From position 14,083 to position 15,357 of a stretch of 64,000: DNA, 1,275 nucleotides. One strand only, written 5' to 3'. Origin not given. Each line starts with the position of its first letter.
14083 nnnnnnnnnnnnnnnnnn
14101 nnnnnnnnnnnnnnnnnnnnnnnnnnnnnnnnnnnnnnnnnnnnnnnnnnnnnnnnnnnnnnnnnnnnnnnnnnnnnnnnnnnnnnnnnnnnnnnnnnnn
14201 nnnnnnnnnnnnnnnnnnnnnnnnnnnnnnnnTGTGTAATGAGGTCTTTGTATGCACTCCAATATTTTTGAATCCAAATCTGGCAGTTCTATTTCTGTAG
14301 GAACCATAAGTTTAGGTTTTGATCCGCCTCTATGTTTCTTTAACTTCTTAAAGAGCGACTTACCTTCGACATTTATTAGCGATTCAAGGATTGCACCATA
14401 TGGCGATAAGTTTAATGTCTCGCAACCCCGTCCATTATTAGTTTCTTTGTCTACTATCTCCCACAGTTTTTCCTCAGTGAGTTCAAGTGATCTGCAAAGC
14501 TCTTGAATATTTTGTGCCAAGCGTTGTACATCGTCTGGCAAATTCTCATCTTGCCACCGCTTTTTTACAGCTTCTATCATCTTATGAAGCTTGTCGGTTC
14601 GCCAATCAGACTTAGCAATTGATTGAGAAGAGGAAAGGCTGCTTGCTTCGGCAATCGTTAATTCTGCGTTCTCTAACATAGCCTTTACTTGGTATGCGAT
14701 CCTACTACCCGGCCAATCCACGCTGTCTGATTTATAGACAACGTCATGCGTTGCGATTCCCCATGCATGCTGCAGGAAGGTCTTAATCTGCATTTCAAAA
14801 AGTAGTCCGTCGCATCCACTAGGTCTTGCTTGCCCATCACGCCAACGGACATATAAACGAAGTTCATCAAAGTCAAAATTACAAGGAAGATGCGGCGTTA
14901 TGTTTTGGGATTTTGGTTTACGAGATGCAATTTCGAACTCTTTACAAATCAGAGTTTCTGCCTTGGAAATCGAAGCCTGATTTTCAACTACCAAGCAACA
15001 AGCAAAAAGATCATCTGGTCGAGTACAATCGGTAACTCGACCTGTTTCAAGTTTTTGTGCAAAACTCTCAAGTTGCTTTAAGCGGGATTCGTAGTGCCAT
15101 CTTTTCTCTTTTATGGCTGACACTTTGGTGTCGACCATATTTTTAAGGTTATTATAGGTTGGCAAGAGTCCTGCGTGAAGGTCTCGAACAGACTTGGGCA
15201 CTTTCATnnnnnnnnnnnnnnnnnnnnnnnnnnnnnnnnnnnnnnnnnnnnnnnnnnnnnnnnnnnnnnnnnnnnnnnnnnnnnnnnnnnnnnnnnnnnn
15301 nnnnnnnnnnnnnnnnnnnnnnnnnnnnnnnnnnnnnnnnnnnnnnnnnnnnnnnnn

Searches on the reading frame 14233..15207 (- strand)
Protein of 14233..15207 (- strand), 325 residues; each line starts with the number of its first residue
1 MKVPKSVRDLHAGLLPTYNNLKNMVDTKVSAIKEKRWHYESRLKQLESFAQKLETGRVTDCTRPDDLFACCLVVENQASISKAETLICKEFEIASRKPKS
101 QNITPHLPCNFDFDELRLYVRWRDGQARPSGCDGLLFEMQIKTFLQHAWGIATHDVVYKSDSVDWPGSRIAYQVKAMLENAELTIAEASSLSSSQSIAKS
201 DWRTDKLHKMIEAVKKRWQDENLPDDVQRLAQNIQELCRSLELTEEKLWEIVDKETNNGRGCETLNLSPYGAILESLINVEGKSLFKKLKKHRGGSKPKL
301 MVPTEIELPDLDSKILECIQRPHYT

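Call 41: search_protein_families(library=pfam, proteins=[window:14233-15207:-], max_evalue=0.001)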
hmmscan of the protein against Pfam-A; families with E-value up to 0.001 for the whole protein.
window:14233-15207:- (325 aa): 1 family
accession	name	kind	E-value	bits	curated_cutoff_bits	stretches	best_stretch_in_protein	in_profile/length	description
PF04607.23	RelA_SpoT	-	4.9e-07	30.5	27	1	41-161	1-111/113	Region found in RelA / SpoT proteins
